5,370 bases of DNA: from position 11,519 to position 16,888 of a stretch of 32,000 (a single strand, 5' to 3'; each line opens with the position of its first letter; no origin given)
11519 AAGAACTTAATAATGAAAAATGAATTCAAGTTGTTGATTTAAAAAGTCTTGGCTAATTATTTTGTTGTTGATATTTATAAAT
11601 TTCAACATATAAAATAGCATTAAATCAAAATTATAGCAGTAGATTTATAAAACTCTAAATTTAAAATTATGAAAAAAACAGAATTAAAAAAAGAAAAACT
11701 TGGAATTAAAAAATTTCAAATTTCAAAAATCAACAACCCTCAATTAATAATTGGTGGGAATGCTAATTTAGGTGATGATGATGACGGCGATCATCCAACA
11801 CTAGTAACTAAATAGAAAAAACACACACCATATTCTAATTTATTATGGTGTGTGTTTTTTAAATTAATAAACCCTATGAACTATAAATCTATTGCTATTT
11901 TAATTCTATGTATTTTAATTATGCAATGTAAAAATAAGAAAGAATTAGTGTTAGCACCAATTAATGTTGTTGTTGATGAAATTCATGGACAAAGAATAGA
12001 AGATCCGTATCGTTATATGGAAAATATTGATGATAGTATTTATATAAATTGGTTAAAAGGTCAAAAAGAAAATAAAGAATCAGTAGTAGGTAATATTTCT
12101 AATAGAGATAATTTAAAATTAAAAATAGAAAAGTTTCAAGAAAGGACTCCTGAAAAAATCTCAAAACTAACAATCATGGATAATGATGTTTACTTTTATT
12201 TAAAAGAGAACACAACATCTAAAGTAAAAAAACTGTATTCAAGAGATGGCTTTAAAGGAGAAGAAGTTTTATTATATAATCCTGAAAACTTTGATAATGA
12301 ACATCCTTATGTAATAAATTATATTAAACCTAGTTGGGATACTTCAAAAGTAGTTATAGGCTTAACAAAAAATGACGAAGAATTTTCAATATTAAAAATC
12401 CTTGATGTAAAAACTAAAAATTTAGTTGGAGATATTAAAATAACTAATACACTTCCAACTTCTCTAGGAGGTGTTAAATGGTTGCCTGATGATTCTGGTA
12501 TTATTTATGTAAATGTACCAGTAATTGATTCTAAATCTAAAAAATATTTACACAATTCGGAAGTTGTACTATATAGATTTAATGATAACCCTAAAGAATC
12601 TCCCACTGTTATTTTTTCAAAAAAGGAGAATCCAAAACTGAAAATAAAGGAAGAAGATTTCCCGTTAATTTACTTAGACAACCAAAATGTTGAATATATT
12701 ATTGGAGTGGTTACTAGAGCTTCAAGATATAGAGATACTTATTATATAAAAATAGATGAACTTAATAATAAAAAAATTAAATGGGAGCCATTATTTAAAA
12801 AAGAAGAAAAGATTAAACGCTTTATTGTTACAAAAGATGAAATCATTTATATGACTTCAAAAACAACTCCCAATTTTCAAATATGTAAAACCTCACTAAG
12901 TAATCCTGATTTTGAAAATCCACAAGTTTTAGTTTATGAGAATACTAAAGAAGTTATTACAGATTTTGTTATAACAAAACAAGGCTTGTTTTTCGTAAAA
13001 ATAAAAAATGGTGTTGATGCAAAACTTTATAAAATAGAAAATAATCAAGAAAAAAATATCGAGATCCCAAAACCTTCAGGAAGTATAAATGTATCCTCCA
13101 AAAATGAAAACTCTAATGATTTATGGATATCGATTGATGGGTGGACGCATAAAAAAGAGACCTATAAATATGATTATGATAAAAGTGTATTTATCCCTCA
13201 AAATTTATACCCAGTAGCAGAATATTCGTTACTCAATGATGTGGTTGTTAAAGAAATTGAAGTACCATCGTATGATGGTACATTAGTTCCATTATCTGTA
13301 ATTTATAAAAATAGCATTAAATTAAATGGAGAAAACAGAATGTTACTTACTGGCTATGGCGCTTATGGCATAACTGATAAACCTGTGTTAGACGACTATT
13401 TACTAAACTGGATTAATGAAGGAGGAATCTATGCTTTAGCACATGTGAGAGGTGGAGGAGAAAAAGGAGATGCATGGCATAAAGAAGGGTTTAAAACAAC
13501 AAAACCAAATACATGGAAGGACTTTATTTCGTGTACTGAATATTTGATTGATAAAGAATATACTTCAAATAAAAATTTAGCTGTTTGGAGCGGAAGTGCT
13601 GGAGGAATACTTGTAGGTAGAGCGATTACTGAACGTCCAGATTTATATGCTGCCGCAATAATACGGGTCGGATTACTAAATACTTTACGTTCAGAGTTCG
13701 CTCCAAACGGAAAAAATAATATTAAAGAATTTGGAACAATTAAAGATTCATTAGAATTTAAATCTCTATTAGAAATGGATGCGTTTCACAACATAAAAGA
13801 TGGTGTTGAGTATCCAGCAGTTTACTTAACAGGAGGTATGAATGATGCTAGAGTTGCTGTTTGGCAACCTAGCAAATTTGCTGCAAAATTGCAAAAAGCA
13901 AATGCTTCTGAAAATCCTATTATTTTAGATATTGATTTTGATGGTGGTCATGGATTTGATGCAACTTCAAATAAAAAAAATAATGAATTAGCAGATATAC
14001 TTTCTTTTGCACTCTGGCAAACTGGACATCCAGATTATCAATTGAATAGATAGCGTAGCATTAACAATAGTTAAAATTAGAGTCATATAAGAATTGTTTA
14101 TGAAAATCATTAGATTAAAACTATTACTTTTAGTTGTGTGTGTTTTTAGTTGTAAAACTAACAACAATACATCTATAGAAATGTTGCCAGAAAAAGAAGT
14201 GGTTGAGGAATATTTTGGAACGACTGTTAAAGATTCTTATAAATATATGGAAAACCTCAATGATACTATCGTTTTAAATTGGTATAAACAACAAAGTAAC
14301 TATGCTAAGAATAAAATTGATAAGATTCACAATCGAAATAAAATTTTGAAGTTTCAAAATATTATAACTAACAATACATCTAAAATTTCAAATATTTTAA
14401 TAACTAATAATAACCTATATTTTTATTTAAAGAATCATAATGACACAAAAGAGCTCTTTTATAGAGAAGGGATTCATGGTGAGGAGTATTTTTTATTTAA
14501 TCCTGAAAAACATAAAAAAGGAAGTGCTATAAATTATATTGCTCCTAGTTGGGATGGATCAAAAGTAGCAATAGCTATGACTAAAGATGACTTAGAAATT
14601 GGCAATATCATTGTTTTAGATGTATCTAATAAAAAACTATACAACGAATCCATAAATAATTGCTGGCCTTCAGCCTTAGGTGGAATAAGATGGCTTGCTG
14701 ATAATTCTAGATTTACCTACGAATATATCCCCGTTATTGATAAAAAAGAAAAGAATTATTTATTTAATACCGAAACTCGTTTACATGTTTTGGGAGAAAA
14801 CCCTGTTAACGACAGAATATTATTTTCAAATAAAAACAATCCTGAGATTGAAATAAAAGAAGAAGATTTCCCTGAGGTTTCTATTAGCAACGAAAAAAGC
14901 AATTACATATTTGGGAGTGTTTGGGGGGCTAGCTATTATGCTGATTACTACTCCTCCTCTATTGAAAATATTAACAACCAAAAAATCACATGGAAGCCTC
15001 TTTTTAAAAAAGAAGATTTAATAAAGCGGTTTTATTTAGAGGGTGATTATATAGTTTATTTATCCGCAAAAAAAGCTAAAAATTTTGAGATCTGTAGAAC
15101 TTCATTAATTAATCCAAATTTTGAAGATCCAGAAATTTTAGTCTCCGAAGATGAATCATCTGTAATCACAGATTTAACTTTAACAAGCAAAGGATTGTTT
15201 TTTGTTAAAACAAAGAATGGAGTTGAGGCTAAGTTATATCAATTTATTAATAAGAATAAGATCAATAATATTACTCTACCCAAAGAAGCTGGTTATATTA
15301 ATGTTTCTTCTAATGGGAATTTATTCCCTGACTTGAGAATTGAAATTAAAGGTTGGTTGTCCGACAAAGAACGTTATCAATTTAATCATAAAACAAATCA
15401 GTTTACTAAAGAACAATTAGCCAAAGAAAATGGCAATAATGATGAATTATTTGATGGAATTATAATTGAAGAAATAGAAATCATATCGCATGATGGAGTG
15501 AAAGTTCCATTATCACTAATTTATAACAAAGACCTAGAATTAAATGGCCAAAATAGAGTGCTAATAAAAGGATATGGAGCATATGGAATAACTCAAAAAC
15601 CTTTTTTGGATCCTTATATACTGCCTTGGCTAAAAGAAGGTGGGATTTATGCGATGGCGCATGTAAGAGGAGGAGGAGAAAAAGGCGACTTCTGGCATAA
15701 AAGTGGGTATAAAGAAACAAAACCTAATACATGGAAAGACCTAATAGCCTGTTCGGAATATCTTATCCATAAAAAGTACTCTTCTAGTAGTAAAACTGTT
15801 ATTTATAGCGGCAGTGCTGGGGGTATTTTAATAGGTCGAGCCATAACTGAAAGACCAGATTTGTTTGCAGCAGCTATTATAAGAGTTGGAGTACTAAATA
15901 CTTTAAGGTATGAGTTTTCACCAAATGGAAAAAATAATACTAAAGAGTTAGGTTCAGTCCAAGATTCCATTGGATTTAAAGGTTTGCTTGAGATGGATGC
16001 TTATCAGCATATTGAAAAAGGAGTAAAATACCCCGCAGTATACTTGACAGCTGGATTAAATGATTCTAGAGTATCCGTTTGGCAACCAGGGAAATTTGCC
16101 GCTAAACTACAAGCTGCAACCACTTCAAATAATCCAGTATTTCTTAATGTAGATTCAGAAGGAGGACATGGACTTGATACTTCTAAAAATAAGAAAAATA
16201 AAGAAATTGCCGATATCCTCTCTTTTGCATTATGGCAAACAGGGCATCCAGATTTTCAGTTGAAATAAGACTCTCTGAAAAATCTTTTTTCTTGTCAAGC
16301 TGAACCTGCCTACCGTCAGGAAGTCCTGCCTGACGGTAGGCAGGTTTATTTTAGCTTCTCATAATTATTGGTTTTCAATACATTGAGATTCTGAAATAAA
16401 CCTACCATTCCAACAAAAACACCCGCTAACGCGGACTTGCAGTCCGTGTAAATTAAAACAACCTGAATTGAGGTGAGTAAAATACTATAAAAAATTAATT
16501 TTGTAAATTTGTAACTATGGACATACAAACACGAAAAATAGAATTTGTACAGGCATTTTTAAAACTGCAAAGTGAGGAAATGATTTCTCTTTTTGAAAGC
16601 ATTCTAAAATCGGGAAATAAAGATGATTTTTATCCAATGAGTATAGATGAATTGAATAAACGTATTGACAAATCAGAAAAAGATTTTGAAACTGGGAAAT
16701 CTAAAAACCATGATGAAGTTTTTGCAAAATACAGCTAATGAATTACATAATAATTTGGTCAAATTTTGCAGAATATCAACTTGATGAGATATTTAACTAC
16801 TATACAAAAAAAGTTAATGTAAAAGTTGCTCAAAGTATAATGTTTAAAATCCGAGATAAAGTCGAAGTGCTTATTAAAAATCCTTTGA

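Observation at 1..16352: Composite peptide-maturation supercluster: four GG-leader peptides with ATP-grasp, SPASM-only protein, split LanB without LanC, two prolyl oligopeptidases, C39-ABC exporter, OMP and a TPR-AraC sensor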

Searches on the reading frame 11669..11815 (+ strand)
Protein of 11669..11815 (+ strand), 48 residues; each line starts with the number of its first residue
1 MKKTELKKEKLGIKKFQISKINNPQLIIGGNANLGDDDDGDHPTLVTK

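Call 7: search_protein_families(library=ncbifam, proteins=[window:11669-11815:+], max_evalue=0.01)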
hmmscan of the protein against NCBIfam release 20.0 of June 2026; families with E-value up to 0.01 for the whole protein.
window:11669-11815:+ (48 aa): 0 families

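Call 8: search_protein_families(library=pfam, proteins=[window:11669-11815:+], max_evalue=0.01)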
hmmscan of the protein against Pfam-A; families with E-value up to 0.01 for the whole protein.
window:11669-11815:+ (48 aa): 0 families

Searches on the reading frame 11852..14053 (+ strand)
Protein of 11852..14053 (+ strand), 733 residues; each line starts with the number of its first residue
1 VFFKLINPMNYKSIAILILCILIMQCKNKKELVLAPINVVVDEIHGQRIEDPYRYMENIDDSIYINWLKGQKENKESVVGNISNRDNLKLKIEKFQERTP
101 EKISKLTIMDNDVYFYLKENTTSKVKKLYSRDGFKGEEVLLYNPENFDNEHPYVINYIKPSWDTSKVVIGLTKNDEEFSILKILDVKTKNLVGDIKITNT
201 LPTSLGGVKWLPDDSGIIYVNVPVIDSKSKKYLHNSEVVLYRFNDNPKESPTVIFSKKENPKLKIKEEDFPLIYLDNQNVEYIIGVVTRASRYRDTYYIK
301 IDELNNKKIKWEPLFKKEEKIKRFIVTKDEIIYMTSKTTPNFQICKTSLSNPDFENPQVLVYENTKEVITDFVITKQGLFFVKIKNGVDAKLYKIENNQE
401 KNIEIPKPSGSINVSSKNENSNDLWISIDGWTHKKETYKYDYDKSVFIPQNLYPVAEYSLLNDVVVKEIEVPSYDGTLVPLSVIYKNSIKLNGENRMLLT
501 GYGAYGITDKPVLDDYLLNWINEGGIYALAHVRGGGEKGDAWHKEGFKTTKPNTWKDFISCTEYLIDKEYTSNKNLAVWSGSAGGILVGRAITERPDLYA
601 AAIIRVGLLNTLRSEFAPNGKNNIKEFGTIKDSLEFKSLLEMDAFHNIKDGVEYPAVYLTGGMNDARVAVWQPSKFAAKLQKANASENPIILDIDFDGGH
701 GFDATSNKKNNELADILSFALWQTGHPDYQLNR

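Call 7: search_protein_families(library=ncbifam, proteins=[window:11852-14053:+], max_evalue=0.01)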
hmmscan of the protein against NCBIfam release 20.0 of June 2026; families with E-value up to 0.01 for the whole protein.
window:11852-14053:+ (733 aa): 1 family
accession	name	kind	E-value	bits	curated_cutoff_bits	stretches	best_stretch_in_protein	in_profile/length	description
NF007511.0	PRK10115.1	equivalog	5.3e-41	140.8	1313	1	471-712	421-664/686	oligopeptidase B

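Call 8: search_protein_families(library=pfam, proteins=[window:11852-14053:+], max_evalue=0.01)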
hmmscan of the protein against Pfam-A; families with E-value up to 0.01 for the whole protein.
window:11852-14053:+ (733 aa): 2 families
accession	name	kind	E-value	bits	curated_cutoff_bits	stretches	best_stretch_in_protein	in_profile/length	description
PF00326.27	Peptidase_S9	-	6.7e-42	143.8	22.6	1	519-725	8-211/213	Prolyl oligopeptidase family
PF02897.21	Peptidase_S9_N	-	2.4e-28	99.5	24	1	40-444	9-405/414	Prolyl oligopeptidase, N-terminal beta-propeller domain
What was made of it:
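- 11876..14053 (+): Prolyl endopeptidase 1 (S9A) with an N-terminal signal/lipoprotein-like sequence. The ORF could also start at GTG 11852. Peptidase_S9_N + Peptidase_S9 (call 8).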

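Call 75: search_solved_structures(query=window:11852-14053:+, max_evalue=1e-10, show_alignments=0)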
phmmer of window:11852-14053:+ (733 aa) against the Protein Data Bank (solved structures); distinct sequences matched with E-value up to 1e-10: 45.
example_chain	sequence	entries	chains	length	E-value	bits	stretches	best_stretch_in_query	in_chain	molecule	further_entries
2bkl_A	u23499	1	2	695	5.2e-66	226.4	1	39-719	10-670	PROLYL ENDOPEPTIDASE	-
3iuj_A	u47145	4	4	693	3e-60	207.4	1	41-727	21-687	Prolyl endopeptidase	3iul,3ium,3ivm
3iun_A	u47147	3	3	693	1.3e-59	205.4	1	41-727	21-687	Prolyl Endopeptidase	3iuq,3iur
3mun_A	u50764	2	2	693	2.5e-58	201.1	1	41-727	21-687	Prolyl endopeptidase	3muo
6jci_A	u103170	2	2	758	1.2e-55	192.2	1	40-720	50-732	Prolyl endopeptidase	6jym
7vgb_A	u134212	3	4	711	1.3e-52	182.2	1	42-702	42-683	prolyl oligopeptidase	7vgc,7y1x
3ddu_A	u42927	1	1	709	1.9e-51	178.3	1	40-719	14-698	Prolyl endopeptidase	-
9q5g_A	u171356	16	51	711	5.7e-51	176.7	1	40-719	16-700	Prolyl endopeptidase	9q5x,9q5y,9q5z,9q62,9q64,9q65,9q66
1h2w_A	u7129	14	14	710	1.1e-50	175.8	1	40-719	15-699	PROLYL ENDOPEPTIDASE | PROTEIN (PROLYL OLIGOPEPTIDASE)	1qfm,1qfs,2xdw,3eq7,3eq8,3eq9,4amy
1e5t_A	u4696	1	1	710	1.3e-50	175.6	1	40-719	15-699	PROLYL ENDOPEPTIDASE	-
1vz2_A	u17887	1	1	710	1.8e-50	175.1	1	40-719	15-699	PROLYL ENDOPEPTIDASE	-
1vz3_A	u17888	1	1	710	2e-50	174.9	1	40-719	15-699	PROLYL ENDOPEPTIDASE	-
1e8m_A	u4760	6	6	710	2.8e-50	174.5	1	40-719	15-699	PROLYL ENDOPEPTIDASE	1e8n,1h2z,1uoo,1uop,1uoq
1o6g_A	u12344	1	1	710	3.1e-50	174.3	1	40-719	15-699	Prolyl endopeptidase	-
1h2x_A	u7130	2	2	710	3.9e-50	174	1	40-719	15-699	PROLYL ENDOPEPTIDASE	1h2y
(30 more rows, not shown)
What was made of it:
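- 11876..14053 (+): Best solved relatives are bacterial prolyl endopeptidases (call 75).
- Closest known: Prolyl-oligopeptidase steps in RiPP maturation. Same: The sequences are similar to PCY1, GmPOPB and OphP as well as to ordinary prolyl endopeptidases (call 75).
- The POPs resemble RiPP macrocyclases PCY1, GmPOPB and OphP as well as ordinary prolyl endopeptidases (call 75).
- Tried and rejected: Full-length matches are to prolyl endopeptidases (call 75).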

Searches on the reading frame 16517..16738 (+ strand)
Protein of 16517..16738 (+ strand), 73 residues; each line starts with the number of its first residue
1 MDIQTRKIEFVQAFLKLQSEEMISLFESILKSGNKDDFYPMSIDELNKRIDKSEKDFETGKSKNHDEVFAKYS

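Call 7: search_protein_families(library=ncbifam, proteins=[window:16517-16738:+], max_evalue=0.01)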
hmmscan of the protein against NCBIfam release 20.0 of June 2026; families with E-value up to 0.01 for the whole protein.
window:16517-16738:+ (73 aa): 1 family
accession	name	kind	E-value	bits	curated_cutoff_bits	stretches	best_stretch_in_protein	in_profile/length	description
NF050811.1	RelB_ParD_antitoxin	subfamily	0.00014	22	60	1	42-72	52-82/83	type II toxin-antitoxin system RelB/ParD family antitoxin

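Call 8: search_protein_families(library=pfam, proteins=[window:16517-16738:+], max_evalue=0.01)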
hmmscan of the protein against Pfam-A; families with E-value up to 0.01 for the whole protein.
window:16517-16738:+ (73 aa): 0 families
